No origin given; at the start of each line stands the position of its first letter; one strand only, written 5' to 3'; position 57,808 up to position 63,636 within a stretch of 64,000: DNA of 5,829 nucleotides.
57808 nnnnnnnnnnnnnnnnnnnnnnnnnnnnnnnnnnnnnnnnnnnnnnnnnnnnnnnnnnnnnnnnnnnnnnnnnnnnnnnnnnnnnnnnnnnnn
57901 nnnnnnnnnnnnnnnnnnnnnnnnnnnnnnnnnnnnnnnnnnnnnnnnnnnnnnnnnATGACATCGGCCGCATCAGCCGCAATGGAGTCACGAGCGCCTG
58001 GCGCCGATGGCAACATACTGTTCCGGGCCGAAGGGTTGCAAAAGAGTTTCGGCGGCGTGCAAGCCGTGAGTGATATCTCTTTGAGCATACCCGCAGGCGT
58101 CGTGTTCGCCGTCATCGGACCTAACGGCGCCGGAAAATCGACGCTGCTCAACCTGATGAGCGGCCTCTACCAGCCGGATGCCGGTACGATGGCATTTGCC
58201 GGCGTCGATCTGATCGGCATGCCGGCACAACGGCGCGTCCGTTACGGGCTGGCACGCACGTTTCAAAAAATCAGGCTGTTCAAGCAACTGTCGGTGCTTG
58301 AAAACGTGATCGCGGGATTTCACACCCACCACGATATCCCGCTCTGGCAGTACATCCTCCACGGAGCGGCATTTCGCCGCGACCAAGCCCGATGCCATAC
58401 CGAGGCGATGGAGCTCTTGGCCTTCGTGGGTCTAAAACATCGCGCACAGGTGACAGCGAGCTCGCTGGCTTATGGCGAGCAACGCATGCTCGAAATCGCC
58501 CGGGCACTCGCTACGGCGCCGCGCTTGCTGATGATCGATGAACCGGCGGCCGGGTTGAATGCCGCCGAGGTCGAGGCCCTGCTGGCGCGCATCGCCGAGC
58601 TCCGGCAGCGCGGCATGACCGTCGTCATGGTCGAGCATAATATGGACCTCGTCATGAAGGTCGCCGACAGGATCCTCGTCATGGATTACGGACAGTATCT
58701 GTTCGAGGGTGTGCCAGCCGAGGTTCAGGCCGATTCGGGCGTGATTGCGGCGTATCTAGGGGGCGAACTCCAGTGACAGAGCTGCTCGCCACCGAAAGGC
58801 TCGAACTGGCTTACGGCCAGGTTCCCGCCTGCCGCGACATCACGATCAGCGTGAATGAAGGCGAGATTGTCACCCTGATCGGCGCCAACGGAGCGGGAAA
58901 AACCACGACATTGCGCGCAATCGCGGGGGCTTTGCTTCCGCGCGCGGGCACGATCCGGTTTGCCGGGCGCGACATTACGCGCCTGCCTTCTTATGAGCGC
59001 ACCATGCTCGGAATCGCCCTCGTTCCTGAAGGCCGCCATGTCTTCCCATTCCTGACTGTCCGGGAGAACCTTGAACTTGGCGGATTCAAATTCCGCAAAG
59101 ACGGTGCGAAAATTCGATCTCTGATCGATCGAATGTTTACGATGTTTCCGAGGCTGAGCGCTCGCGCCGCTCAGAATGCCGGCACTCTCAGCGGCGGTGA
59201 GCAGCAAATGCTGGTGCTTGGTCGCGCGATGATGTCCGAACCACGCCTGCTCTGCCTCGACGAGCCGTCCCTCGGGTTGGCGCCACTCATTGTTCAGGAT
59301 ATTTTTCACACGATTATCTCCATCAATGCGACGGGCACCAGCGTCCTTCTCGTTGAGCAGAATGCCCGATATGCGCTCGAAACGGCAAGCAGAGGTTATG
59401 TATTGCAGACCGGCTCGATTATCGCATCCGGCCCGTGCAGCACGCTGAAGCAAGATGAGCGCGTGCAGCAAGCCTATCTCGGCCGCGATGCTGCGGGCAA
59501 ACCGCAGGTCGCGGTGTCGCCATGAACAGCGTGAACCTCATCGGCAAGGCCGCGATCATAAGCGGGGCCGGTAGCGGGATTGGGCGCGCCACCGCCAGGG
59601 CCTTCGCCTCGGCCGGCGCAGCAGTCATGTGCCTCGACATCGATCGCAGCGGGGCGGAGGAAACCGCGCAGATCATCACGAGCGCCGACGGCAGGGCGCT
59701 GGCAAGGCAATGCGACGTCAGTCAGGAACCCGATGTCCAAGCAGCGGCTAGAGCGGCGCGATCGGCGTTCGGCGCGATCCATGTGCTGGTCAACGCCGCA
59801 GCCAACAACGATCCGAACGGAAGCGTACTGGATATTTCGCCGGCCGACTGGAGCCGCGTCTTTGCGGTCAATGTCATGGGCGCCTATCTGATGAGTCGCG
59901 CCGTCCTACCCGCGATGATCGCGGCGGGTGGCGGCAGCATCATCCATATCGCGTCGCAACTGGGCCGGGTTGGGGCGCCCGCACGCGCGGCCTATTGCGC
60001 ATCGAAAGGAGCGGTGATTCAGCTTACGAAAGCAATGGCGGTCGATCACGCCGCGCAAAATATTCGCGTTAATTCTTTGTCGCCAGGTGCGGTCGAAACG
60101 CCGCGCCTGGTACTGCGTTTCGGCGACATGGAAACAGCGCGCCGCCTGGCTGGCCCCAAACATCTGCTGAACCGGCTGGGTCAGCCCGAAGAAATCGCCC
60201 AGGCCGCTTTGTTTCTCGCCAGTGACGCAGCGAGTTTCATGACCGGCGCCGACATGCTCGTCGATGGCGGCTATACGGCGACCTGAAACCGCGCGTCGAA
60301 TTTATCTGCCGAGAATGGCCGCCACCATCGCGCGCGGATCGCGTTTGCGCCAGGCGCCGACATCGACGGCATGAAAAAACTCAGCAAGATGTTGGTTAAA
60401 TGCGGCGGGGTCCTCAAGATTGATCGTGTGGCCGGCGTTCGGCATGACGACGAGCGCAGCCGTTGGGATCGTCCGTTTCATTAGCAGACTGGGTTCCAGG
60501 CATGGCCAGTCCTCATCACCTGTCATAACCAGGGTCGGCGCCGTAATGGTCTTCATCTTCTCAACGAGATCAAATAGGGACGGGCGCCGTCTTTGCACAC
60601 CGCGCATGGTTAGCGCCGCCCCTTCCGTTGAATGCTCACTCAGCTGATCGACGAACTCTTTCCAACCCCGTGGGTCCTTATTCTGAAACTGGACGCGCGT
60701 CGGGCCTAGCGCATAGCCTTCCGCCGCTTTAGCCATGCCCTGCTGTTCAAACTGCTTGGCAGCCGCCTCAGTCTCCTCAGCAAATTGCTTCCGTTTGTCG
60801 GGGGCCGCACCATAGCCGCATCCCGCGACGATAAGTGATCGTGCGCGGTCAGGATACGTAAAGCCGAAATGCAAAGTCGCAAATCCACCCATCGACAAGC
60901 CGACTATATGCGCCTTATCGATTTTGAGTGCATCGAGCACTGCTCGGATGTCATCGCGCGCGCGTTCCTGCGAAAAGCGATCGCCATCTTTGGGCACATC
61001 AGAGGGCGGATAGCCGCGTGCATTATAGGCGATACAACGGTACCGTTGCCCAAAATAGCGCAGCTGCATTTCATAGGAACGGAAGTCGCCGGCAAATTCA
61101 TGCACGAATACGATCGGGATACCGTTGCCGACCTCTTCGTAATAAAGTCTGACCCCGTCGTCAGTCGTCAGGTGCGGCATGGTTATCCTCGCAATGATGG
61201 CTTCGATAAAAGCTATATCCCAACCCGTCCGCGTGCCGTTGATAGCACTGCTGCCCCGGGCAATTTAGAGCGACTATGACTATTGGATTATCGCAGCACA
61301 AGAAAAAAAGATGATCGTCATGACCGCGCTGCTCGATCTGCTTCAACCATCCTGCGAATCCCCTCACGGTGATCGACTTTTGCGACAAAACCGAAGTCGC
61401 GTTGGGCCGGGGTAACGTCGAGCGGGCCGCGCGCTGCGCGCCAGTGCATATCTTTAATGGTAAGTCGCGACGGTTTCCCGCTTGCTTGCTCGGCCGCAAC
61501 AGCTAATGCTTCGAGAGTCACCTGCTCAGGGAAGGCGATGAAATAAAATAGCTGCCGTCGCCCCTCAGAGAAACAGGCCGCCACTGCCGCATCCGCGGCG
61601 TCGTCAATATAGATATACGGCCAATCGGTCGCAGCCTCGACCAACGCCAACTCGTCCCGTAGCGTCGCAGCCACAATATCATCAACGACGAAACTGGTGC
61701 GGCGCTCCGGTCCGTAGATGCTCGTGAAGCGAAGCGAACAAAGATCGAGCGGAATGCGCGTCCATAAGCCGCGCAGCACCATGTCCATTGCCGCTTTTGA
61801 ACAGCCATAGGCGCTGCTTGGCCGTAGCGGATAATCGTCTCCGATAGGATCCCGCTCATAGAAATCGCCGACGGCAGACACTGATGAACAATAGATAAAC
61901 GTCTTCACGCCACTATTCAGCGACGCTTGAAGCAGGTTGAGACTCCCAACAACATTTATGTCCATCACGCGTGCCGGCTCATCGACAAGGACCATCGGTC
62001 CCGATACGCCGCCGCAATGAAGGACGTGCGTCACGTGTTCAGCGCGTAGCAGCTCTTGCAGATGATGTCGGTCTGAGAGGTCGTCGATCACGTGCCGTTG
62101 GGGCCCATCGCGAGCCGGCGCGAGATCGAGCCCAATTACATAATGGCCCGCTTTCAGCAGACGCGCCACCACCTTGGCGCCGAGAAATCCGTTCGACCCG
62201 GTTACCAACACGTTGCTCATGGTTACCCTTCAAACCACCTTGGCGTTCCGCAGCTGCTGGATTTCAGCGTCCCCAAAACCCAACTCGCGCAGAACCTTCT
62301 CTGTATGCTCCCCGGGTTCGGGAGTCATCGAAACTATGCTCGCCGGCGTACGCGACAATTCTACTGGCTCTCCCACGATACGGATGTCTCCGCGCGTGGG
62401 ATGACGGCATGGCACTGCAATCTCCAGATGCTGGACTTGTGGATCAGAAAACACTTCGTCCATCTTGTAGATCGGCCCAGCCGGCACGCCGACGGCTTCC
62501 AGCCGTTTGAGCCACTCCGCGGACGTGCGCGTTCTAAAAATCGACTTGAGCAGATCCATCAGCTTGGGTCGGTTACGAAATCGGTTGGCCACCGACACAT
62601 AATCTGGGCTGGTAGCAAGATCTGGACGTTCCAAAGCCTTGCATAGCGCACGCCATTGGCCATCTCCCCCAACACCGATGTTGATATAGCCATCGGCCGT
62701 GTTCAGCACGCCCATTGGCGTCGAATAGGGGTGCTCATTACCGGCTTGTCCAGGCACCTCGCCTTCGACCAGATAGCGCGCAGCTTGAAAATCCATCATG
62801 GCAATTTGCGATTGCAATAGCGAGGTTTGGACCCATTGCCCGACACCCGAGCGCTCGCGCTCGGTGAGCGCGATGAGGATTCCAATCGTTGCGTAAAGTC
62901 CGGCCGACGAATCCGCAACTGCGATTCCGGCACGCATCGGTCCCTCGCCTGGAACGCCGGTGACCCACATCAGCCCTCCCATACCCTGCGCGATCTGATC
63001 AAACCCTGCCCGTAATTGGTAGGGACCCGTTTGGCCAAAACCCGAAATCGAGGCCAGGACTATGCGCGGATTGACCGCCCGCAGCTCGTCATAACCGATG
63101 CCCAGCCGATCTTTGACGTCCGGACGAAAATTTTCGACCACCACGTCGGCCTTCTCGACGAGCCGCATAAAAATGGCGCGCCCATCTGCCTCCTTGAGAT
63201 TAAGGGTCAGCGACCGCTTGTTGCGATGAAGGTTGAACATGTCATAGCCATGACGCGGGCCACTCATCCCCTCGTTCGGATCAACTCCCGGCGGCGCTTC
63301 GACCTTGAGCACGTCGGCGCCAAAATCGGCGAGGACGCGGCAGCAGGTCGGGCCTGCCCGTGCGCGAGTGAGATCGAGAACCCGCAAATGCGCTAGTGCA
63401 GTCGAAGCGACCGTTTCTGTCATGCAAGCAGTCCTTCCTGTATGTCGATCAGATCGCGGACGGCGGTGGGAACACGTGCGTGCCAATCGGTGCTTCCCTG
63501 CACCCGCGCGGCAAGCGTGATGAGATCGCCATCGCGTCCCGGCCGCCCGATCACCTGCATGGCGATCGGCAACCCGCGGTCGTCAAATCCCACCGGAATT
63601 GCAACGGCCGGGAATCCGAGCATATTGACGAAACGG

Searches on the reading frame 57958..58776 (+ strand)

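Call 14: search_protein_families(library=pfam, proteins=[window:57958-58776:+], max_evalue=0.001)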
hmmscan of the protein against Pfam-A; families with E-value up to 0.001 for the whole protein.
window:57958-58776:+ (272 aa): 7 families
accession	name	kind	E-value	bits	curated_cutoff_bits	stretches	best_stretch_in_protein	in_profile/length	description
PF00005.33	ABC_tran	-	3.8e-30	105.7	25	1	38-197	2-136/137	ABC transporter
PF13304.12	AAA_21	-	1.4e-10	42.2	27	1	156-228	224-299/304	AAA domain, putative AbiEii toxin, Type IV TA system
PF12399.14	BCA_ABC_TP_C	-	3.6e-07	30.1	25.5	1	249-270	4-25/27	Branched-chain amino acid ATP-binding cassette transporter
PF09818.15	ABC_ATPase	-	7.7e-07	28.8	23.2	0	188-243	188-247/283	P-loop domain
PF13401.12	AAA_22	-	0.0002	22.1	27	0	50-106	8-62/130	AAA domain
PF02463.25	SMC_N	-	0.00057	19.8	40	0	49-65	26-42/220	RecF/RecN/SMC N terminal domain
PF13555.12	AAA_29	-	0.00072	19.7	27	0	46-70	22-45/61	P-loop containing region of AAA domain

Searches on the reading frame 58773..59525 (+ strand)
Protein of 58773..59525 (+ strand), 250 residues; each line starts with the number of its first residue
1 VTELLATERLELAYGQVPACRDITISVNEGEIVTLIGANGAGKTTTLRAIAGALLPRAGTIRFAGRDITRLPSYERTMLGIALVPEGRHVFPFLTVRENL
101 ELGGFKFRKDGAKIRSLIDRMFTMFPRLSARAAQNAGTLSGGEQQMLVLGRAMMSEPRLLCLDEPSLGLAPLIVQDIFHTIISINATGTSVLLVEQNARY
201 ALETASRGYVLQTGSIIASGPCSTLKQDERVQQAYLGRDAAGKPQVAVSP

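Call 14: search_protein_families(library=pfam, proteins=[window:58773-59525:+], max_evalue=0.001)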
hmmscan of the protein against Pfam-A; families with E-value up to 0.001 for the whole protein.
window:58773-59525:+ (250 aa): 6 families
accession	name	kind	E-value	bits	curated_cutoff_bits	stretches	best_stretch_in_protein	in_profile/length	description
PF00005.33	ABC_tran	-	4.2e-31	108.8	25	1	21-166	2-136/137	ABC transporter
PF13304.12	AAA_21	-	3.5e-08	34.3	27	0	33-53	2-22/304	AAA domain, putative AbiEii toxin, Type IV TA system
PF04310.18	MukB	-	9.5e-05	22.7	23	1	32-64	28-60/226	MukB N-terminal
PF13555.12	AAA_29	-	0.00021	21.4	27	1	24-63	16-54/61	P-loop containing region of AAA domain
PF25199.1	nSTAND_NTPase5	-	0.00022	21.5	34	1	28-69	39-81/145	Novel STAND NTPase 5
PF12399.14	BCA_ABC_TP_C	-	0.00032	20.6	25.5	1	216-241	2-27/27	Branched-chain amino acid ATP-binding cassette transporter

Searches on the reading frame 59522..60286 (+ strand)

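Call 14: search_protein_families(library=pfam, proteins=[window:59522-60286:+], max_evalue=0.001)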
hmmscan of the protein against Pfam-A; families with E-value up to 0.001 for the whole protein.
window:59522-60286:+ (254 aa): 3 families
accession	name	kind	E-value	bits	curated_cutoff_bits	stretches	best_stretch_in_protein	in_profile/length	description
PF13561.12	adh_short_C2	-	1.6e-66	224.7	27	1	15-252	1-236/236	Enoyl-(Acyl carrier protein) reductase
PF00106.31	adh_short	-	4.8e-53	180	26.6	1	9-194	1-185/195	short chain dehydrogenase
PF08659.16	KR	-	2.8e-10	40.8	22.6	1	12-164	4-155/180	KR domain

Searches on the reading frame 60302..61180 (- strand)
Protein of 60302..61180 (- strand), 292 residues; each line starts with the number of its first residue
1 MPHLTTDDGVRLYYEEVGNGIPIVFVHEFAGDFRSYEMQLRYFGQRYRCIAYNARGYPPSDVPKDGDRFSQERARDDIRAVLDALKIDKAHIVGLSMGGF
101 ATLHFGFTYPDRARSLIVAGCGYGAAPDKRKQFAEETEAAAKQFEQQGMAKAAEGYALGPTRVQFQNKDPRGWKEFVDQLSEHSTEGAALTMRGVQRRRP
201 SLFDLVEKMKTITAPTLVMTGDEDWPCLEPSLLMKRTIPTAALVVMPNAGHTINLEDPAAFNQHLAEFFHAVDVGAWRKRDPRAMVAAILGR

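Call 14: search_protein_families(library=pfam, proteins=[window:60302-61180:-], max_evalue=0.001)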
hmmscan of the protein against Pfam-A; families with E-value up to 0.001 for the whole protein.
window:60302-61180:- (292 aa): 4 families
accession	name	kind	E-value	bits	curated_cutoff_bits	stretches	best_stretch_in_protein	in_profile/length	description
PF00561.26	Abhydrolase_1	-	1.7e-22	80.8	25.8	1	22-258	2-245/245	alpha/beta hydrolase fold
PF12697.13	Abhydrolase_6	-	8.8e-19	69.5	26.3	1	23-263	1-216/217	Alpha/beta hydrolase family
PF12146.15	Hydrolase_4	-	8.9e-12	45.3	27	1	23-256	7-237/239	Serine aminopeptidase, S33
PF03096.20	Ndr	-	2e-06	27.2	23.3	1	63-270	74-277/283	Ndr family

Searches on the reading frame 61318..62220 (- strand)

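Call 69: search_protein_families(library=pfam, proteins=[window:61318-62220:-], max_evalue=0.001)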
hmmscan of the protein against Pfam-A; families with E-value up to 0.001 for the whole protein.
window:61318-62220:- (300 aa): 7 families
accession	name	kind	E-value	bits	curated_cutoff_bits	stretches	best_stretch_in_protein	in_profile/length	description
PF01370.27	Epimerase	-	2.7e-39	135.5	20.9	1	4-216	1-225/240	NAD dependent epimerase/dehydratase family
PF16363.11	GDP_Man_Dehyd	-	2e-25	90.4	27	1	5-237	1-256/332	GDP-mannose 4,6 dehydratase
PF01073.25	3Beta_HSD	-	1.4e-18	67.4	22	1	5-215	1-228/280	3-beta hydroxysteroid dehydrogenase/isomerase family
PF04321.23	RmlD_sub_bind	-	2.4e-12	47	27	1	3-241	2-225/287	RmlD substrate binding domain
PF02719.21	Polysacc_synt_2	-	3.7e-09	36.6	20.2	1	43-150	58-150/293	Polysaccharide biosynthesis protein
PF07993.18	NAD_binding_4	-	2.5e-07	30.5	20.1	0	54-170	82-209/258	Male sterility protein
PF08659.16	KR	-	0.00019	21.8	22.6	0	47-117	61-140/180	KR domain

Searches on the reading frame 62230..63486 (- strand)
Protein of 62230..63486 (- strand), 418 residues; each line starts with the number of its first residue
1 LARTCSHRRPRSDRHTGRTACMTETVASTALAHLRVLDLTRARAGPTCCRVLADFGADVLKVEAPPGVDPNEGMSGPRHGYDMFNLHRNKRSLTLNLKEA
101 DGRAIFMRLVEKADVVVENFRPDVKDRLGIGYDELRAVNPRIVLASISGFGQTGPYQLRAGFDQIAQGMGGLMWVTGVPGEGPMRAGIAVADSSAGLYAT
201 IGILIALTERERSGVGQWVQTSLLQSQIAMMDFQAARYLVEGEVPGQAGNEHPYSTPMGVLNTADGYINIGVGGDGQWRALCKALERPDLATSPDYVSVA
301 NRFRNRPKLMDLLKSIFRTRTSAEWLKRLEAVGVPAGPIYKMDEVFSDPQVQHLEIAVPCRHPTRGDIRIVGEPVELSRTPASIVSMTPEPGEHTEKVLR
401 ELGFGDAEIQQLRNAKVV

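Call 46: find_encoding_contigs(protein=window:62230-63486:-, flank=10000, max_places=3)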
Protein window:62230-63486:- (418 aa): no gene with exactly this product is on record in the collection.

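Call 69: search_protein_families(library=pfam, proteins=[window:62230-63486:-], max_evalue=0.001)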
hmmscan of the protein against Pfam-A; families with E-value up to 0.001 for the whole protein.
window:62230-63486:- (418 aa): 1 family
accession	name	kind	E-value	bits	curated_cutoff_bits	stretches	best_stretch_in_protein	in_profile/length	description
PF02515.22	CoA_transf_3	-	2.6e-122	408.9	23.3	1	31-395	1-366/366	CoA-transferase family III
